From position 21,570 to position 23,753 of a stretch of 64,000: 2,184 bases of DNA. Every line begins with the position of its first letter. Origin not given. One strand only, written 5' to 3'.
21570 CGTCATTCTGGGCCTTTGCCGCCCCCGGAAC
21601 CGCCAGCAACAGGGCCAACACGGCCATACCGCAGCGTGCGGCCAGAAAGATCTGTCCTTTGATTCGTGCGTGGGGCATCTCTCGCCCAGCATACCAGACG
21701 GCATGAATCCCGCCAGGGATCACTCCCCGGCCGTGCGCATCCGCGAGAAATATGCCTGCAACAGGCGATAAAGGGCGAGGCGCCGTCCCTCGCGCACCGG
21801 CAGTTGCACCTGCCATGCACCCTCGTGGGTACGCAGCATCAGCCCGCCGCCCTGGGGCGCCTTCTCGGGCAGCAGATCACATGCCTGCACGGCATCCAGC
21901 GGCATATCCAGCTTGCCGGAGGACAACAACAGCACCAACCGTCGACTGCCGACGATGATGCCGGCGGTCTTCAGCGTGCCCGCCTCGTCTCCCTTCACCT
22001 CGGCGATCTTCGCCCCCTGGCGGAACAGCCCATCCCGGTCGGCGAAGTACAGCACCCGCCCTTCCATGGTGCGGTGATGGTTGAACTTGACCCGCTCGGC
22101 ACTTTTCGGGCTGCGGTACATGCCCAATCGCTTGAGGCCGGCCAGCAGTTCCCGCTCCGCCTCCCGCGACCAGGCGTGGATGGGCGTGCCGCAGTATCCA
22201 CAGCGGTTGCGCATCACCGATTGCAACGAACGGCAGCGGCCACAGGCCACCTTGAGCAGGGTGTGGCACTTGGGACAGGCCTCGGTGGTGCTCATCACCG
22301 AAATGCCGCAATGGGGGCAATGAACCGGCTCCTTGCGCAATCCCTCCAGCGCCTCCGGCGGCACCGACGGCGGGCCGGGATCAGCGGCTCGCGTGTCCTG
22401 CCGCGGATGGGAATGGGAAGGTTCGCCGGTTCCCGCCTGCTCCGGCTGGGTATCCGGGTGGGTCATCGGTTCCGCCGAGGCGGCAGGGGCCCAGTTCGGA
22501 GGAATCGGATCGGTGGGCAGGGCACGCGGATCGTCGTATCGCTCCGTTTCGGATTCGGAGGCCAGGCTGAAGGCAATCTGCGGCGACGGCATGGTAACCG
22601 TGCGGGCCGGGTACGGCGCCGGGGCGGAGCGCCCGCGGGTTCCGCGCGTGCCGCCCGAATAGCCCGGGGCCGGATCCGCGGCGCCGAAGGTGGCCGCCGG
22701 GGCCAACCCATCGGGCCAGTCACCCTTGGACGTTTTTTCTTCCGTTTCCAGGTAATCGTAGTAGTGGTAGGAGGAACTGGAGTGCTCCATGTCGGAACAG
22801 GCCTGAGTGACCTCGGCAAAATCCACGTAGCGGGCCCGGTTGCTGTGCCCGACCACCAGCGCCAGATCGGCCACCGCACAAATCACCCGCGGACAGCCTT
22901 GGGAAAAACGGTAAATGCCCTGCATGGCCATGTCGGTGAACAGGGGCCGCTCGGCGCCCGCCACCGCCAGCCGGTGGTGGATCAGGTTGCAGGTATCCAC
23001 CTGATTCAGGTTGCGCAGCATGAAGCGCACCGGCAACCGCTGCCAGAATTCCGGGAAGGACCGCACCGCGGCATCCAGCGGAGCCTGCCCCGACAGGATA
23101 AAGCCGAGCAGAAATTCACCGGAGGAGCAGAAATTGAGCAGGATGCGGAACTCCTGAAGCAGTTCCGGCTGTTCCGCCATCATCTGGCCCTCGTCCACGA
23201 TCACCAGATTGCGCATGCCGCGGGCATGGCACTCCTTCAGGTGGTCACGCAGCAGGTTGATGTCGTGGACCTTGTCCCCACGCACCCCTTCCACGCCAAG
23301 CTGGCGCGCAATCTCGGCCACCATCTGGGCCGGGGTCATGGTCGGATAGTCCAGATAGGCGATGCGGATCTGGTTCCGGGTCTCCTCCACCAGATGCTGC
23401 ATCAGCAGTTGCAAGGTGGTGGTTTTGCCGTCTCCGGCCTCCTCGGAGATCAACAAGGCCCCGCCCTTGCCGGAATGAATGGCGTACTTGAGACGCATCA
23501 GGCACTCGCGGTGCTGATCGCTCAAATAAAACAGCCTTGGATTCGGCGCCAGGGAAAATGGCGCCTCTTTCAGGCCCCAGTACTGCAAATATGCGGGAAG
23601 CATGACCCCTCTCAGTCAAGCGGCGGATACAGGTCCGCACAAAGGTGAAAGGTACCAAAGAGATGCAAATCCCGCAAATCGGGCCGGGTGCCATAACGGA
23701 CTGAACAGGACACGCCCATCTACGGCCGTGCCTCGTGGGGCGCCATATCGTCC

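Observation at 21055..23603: Cytoplasmic ExeA/GspA-like AAA+ ATPase fused to a double zinc ribbon, followed by a signal-anchored partner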

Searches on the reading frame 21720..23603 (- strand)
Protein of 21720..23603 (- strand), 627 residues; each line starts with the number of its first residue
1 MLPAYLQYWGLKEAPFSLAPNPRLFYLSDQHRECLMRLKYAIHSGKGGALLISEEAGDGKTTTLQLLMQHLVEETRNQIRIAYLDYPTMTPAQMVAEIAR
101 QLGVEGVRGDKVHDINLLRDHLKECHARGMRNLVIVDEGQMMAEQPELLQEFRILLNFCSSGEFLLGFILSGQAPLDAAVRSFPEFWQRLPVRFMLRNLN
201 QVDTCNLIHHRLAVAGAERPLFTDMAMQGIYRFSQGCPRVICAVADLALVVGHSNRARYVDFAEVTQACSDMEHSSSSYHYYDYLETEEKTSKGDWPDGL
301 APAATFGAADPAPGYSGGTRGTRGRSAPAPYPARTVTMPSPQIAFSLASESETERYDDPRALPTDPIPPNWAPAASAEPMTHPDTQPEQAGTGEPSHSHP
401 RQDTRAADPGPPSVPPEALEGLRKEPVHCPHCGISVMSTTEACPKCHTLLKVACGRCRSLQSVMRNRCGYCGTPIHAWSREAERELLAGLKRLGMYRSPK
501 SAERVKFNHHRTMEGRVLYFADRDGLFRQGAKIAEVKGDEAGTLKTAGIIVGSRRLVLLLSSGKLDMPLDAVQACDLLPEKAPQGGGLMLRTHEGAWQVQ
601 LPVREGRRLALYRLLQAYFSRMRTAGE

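Call 3: search_protein_families(library=pfam, proteins=[window:21720-23603:-], max_evalue=0.1)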
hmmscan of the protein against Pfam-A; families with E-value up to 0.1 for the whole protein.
window:21720-23603:- (627 aa): 9 families
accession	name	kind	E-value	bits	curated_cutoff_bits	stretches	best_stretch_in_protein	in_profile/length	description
PF13401.12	AAA_22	-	1.2e-17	64.8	27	1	48-177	6-127/130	AAA domain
PF12773.13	DZR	-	3e-05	24.5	27.3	1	429-472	1-45/45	Double zinc ribbon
PF13191.12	AAA_16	-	0.00034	21.6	32.6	1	25-137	2-104/167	AAA ATPase domain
PF13245.12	AAA_19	-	0.00058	20.5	25.1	1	49-150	13-112/134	AAA domain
PF00448.28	SRP54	-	0.004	17.2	22.7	1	56-166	10-119/196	SRP54-type protein, GTPase domain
PF13604.12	AAA_30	-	0.0068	16.6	27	1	49-144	20-102/191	AAA domain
PF25199.1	nSTAND_NTPase5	-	0.0069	16.7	34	1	43-101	37-93/145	Novel STAND NTPase 5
PF13240.11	Zn_Ribbon_1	-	0.011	16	25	0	428-448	1-21/23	zinc-ribbon domain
PF20720.3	nSTAND3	-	0.039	14.1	27.2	1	48-81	18-51/155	Novel STAND NTPase 3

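Call 4: search_protein_families(library=ncbifam, proteins=[window:21720-23603:-], max_evalue=0.1)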
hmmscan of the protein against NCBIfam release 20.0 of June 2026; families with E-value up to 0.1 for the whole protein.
window:21720-23603:- (627 aa): 4 families
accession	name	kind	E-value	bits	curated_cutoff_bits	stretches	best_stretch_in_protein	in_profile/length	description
TIGR03015.1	pepcterm_ATPase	hypoth_equivalog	1.2e-42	146.2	324.5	1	5-273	2-267/269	XrtA/PEP-CTERM system-associated ATPase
TIGR02928.1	TIGR02928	subfamily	0.00075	18.5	181.3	1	32-142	25-141/366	orc1/cdc6 family replication initiation protein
TIGR00959.1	ffh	equivalog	0.032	13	473.2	1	51-167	103-219/428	signal recognition particle protein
TIGR02673.1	FtsE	equivalog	0.044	13.4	264.85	1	32-104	15-83/214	cell division ATP-binding protein FtsE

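Call 5: find_homologous_proteins(query=window:21720-23603:-)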
Query window:21720-23603:- (627 aa): 234 proteins with E <= 0.001 among 8000 candidates; the best 120 are listed.
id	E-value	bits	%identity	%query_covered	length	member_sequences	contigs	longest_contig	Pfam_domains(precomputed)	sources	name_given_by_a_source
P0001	0.0e+0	1460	100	100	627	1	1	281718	PF13401.13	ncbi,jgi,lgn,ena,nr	ncbi:MAG: AAA family ATPase [Nitrospirota bacterium]|nr:AAA family ATPase [Nitrospirota bacterium]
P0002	2.1e-260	884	60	100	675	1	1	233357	PF13401.13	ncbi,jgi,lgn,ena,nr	ncbi:MAG: AAA family ATPase [Nitrospirota bacterium]|nr:AAA family ATPase [Nitrospirota bacterium]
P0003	5.2e-219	747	77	46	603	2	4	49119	PF12773.14,PF13401.13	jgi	-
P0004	8.3e-213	727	50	33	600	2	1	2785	PF13401.13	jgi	jgi:general secretion pathway protein A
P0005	4.0e-211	721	52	100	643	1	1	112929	PF13401.13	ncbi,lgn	ncbi:MAG: AAA family ATPase [Leptospirillia bacterium]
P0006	4.8e-211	721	74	46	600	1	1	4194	PF12773.14,PF13401.13,PF13248.12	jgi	jgi:type II secretory pathway predicted ATPase ExeA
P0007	5.4e-211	721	77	46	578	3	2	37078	PF12773.14,PF13401.13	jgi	jgi:general secretion pathway protein A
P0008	3.0e-210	718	73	46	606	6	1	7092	PF12773.14,PF13401.13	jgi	-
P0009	4.7e-210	717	52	99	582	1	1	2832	PF13401.13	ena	-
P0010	9.0e-210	717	54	99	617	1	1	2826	PF13401.13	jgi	-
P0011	1.4e-209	716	74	46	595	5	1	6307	PF12773.14,PF13401.13,PF13248.12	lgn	-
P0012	5.1e-209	714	73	46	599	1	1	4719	PF13240.12,PF12773.14,PF13401.13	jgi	-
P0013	1.2e-207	710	75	46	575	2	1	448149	PF13401.13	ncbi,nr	ncbi:MAG: AAA family ATPase [Nitrospirae bacterium]|nr:AAA family ATPase [Nitrospirota bacterium]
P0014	2.9e-207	708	72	46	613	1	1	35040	PF12773.14,PF13401.13,PF13248.12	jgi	jgi:general secretion pathway protein A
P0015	1.7e-206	706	74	46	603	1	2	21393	PF12773.14,PF13248.12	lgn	-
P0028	6.3e-113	397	52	54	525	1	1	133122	PF28085.1,PF13401.13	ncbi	ncbi:MAG: AAA family ATPase [Acidobacteriota bacterium]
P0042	3.2e-108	381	55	46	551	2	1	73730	PF13240.12,PF12773.14,PF13401.13,PF13248.12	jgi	-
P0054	8.3e-107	376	53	47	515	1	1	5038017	PF12773.14,PF13401.13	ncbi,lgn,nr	ncbi:MAG: AAA family ATPase [Gemmatimonadota bacterium]|nr:MAG: AAA family ATPase [Gemmatimonadota b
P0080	1.9e-103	365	47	54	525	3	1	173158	PF12773.14,PF13401.13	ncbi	ncbi:AAA family ATPase [Candidatus Latescibacterota bacterium]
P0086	1.2e-102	363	53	46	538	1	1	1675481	PF12773.14,PF13401.13,PF13248.12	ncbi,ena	-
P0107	2.4e-100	355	36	99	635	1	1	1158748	PF13401.13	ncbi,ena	-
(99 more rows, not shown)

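Call 6: find_encoding_contigs(protein=P0002, flank=6000, max_places=2)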
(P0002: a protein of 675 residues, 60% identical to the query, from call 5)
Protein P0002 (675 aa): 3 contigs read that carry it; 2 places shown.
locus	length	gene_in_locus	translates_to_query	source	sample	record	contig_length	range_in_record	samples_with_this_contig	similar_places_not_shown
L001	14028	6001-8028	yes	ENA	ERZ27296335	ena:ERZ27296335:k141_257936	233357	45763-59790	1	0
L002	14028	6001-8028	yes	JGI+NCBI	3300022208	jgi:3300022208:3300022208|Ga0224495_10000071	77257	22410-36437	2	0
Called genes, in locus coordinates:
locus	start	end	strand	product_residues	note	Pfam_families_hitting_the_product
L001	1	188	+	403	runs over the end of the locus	PF00109:ketoacyl-synt, PF02801:Ketoacyl-synt_C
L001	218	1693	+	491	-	PF01656:CbiA, PF13500:AAA_26 (weak), PF07685:GATase_3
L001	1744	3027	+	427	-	PF13183:Fer4_8 (faint), PF13187:Fer4_9 (faint), PF13237:Fer4_10 (faint), PF13534:Fer4_17 (faint), PF14697:Fer4_21 (faint), PF25160:LdpA_Fe-S-bd (faint), PF12838:Fer4_7 (weak), PF02754:CCG, +2 more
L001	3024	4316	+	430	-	PF07992:Pyr_redox_2, PF00070:Pyr_redox, PF18267:Rubredoxin_C (weak)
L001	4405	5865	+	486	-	PF04187:Cofac_haem_bdg, PF00595:PDZ (weak), PF13180:PDZ_2, PF17820:PDZ_6 (weak)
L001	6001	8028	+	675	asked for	PF13401:AAA_22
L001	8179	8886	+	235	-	-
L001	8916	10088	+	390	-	PF03702:AnmK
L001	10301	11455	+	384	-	PF02163:Peptidase_M50, PF17820:PDZ_6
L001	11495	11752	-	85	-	PF09723:Zn_ribbon_8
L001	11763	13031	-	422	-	PF00155:Aminotran_1_2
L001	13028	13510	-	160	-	PF01467:CTP_transf_like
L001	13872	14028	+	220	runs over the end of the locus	PF01625:PMSR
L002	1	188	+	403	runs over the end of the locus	PF00109:ketoacyl-synt, PF02801:Ketoacyl-synt_C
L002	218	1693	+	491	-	PF01656:CbiA, PF13500:AAA_26 (weak), PF07685:GATase_3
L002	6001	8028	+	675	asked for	PF13401:AAA_22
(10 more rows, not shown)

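Call 7: find_encoding_contigs(protein=P0005, flank=6000, max_places=2)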
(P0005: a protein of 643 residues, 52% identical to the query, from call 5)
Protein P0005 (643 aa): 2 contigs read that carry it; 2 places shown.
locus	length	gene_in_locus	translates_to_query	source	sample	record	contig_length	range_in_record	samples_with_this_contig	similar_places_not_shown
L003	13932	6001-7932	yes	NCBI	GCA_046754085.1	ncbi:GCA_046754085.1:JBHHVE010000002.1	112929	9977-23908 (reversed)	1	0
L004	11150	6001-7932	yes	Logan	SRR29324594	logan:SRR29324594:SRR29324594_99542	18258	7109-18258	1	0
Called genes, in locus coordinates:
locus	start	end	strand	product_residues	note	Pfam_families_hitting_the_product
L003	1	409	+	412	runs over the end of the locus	PF00109:ketoacyl-synt, PF02801:Ketoacyl-synt_C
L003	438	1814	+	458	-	PF01656:CbiA, PF13500:AAA_26, PF07685:GATase_3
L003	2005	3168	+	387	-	PF00037:Fer4 (faint), PF12800:Fer4_4 (faint), PF12838:Fer4_7 (weak), PF13187:Fer4_9 (weak), PF13237:Fer4_10 (faint), PF02754:CCG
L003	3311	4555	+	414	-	PF07992:Pyr_redox_2, PF00070:Pyr_redox, PF18267:Rubredoxin_C (weak)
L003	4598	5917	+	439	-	PF04187:Cofac_haem_bdg, PF13180:PDZ_2, PF17820:PDZ_6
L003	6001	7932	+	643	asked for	PF13401:AAA_22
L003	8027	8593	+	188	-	-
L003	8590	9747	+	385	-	PF03702:AnmK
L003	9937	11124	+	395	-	PF02163:Peptidase_M50, PF13180:PDZ_2 (weak), PF00595:PDZ (weak), PF17820:PDZ_6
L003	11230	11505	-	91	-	PF09723:Zn_ribbon_8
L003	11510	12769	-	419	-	PF00155:Aminotran_1_2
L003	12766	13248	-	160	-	PF01467:CTP_transf_like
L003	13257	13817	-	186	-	PF03602:Cons_hypoth95, PF05175:MTS (weak)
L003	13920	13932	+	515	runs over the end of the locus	PF00939:Na_sulph_symp, PF03600:CitMHS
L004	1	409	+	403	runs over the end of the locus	PF00109:ketoacyl-synt, PF02801:Ketoacyl-synt_C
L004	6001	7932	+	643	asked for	PF13401:AAA_22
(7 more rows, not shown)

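Call 8: find_encoding_contigs(protein=P0013, flank=6000, max_places=2)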
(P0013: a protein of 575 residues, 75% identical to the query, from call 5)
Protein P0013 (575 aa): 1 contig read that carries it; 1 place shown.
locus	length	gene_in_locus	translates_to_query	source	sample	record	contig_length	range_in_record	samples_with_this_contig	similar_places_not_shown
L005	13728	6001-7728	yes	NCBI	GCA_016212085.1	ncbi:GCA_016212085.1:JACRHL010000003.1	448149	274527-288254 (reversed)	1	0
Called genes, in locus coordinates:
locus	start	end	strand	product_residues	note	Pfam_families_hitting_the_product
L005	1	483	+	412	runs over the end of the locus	PF00109:ketoacyl-synt, PF02801:Ketoacyl-synt_C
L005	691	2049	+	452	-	PF01656:CbiA, PF13500:AAA_26 (faint), PF07685:GATase_3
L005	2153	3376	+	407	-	PF14697:Fer4_21 (faint), PF12797:Fer4_2 (faint), PF13183:Fer4_8 (weak), PF13237:Fer4_10, PF12838:Fer4_7 (weak), PF13187:Fer4_9 (weak), PF02754:CCG (weak)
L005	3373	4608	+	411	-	PF07992:Pyr_redox_2, PF00070:Pyr_redox, PF18267:Rubredoxin_C (weak)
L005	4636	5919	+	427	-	PF04187:Cofac_haem_bdg, PF00595:PDZ, PF13180:PDZ_2, PF17820:PDZ_6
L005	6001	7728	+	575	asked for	PF13401:AAA_22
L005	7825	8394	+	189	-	-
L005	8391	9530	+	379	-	PF03702:AnmK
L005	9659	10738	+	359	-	PF02163:Peptidase_M50, PF13180:PDZ_2 (weak), PF17820:PDZ_6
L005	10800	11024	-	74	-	PF09723:Zn_ribbon_8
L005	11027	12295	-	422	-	PF00155:Aminotran_1_2, PF01041:DegT_DnrJ_EryC1 (weak)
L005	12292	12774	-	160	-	PF01467:CTP_transf_like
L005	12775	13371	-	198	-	PF03602:Cons_hypoth95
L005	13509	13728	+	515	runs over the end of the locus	PF00939:Na_sulph_symp, PF03600:CitMHS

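Call 9: find_encoding_contigs(protein=P0028, flank=6000, max_places=1)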
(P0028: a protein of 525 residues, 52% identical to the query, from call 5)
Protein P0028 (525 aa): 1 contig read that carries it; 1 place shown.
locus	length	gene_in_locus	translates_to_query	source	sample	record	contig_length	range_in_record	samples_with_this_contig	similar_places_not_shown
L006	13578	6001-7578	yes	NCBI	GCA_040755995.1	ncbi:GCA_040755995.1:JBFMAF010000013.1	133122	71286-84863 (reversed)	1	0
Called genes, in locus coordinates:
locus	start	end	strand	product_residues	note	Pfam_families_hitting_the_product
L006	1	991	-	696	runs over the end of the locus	PF01642:MM_CoA_mutase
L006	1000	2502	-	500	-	PF00675:Peptidase_M16, PF05193:Peptidase_M16_C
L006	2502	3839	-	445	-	PF00675:Peptidase_M16, PF05193:Peptidase_M16_C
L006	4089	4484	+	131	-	-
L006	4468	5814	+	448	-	-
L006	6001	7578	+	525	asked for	PF13401:AAA_22, PF28085:HVO_0416 (faint)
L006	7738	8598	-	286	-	-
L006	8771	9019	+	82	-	PF02604:PhdYeFM_antitox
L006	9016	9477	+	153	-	PF01850:PIN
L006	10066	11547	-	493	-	-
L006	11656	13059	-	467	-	PF02530:Porin_2, PF19577:DcaP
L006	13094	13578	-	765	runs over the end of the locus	PF03709:OKR_DC_1_N, PF01276:OKR_DC_1, PF03711:OKR_DC_1_C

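Call 10: find_encoding_contigs(protein=P0054, flank=6000, max_places=1)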
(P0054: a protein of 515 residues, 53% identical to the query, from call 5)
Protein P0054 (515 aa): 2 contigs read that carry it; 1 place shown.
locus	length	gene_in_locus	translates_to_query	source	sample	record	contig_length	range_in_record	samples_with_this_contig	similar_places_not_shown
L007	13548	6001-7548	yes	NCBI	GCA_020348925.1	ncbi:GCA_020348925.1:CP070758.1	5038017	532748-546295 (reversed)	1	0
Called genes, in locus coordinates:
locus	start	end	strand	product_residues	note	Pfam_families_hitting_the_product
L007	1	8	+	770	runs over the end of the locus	PF06452:CBM9_1 (faint), PF19313:DUF5916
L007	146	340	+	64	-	PF02627:CMD (weak)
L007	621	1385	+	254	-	PF01925:TauE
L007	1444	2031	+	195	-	PF02525:Flavodoxin_2, PF03358:FMN_red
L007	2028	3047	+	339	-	PF01244:Peptidase_M19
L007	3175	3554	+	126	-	PF01810:LysE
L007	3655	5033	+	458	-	PF00963:Cohesin, PF00404:Dockerin_1, PF13585:CHU_C (weak), PF13860:FlgD_ig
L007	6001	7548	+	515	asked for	PF13401:AAA_22, PF12773:DZR (weak)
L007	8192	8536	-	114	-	-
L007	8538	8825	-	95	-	-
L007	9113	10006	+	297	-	PF12728:HTH_17, PF12727:PBP_like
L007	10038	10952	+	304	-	PF07396:Porin_O_P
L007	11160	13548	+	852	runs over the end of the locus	PF05547:Peptidase_M6, PF20773:InhA-like_MAM (weak), PF00404:Dockerin_1 (weak)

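Call 11: find_encoding_contigs(protein=P0080, flank=6000, max_places=1)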
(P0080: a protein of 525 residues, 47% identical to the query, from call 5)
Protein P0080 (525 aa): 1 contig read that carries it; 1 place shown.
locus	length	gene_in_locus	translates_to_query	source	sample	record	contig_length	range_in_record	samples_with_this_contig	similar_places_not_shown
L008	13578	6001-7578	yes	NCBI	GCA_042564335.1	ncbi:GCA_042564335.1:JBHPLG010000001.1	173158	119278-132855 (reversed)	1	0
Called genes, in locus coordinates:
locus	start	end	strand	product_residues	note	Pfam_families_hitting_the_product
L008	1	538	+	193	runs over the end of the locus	PF02834:LigT_PEase, PF10469:AKAP7_NLS (weak), PF13563:2_5_RNA_ligase2, PF02834:LigT_PEase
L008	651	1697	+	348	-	PF00154:RecA_N, PF08423:Rad51, PF06745:ATPase, PF27531:MT3502_N (weak), PF21096:RecA_C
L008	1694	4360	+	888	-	PF01411:tRNA-synt_2c, PF07973:tRNA_SAD, PF02272:DHHA1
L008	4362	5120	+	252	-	PF01884:PcrB, PF00977:His_biosynth (weak)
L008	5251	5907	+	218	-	PF04127:DFP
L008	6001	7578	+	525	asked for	PF13401:AAA_22, PF12773:DZR (weak)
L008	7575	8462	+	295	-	PF10727:Rossmann-like, PF10728:DUF2520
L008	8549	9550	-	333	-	PF01208:URO-D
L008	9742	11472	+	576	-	-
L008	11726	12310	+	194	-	-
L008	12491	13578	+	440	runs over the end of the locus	PF02133:Transp_cyt_pur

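Call 12: find_encoding_contigs(protein=P0086, flank=6000, max_places=1)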
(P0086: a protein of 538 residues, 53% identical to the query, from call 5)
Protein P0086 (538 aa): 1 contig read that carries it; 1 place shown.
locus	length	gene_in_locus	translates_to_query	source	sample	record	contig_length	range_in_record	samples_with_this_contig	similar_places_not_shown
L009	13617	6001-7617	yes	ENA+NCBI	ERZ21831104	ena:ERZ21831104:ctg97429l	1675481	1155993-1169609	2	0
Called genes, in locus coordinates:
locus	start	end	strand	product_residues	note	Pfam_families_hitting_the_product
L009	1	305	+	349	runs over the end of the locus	PF00154:RecA_N, PF06745:ATPase (weak), PF08423:Rad51, PF27531:MT3502_N (weak), PF21096:RecA_C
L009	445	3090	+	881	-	PF01411:tRNA-synt_2c, PF07973:tRNA_SAD, PF02272:DHHA1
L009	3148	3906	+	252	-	PF01180:DHO_dh (faint), PF01884:PcrB, PF00478:IMPDH (faint), PF00977:His_biosynth (weak)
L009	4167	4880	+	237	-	PF19567:CpsB_CapC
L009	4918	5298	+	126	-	PF05635:23S_rRNA_IVP (weak)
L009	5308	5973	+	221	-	PF04127:DFP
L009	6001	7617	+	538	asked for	PF13401:AAA_22, PF13248:Zn_ribbon_3 (faint), PF12773:DZR (weak)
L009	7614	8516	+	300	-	PF03807:F420_oxidored (faint), PF10727:Rossmann-like, PF10728:DUF2520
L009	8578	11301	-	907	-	PF01734:Patatin, PF01103:Omp85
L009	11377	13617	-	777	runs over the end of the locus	PF03772:Competence, PF00753:Lactamase_B, PF12706:Lactamase_B_2 (weak)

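Call 16: search_solved_structures(query=A1, max_evalue=0.01, show_alignments=1)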
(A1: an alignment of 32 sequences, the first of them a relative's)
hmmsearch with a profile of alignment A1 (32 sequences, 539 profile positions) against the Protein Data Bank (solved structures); distinct sequences matched with E-value up to 0.01: 4.
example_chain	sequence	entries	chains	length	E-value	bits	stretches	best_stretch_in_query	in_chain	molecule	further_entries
11xu_G1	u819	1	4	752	0.00068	21.9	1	324-398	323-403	Double zinc ribbon and ankyrin repeat-containing protein 1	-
8s0e_G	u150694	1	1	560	0.0026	19.9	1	41-144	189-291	Cell division control protein 6 homolog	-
8rwv_F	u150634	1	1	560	0.0026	19.9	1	41-144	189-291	Cell division control protein 6 homolog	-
6knb_B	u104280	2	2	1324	0.0077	18.4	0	327-394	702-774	DNA polymerase D DP2 (DNA polymerase II large) subunit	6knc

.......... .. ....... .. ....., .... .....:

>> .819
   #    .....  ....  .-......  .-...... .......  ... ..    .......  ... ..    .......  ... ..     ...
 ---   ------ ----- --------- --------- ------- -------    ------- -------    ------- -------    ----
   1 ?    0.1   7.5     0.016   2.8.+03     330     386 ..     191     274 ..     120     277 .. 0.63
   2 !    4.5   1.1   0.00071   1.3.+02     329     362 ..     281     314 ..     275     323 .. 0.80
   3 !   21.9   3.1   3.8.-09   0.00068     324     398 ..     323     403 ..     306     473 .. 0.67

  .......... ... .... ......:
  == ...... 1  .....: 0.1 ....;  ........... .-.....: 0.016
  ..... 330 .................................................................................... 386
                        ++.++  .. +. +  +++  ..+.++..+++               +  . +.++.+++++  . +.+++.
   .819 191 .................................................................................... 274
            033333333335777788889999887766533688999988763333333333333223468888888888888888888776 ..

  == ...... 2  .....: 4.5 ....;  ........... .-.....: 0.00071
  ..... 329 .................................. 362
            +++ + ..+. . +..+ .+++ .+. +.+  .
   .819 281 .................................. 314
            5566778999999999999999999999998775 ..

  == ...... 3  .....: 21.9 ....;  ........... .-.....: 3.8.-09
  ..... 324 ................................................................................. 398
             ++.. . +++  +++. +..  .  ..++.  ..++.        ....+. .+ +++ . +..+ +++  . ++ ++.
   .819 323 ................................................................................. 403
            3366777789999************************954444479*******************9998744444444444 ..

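Call 31: search_protein_families(library=padloc, proteins=[window:21720-23603:-], max_evalue=0.1)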
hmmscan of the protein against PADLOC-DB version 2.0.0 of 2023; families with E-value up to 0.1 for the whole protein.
window:21720-23603:- (627 aa): 1 family
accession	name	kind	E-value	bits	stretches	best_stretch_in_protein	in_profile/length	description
PDLC04140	mad8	-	0.056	10.9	0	43-104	23-76/314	mads_8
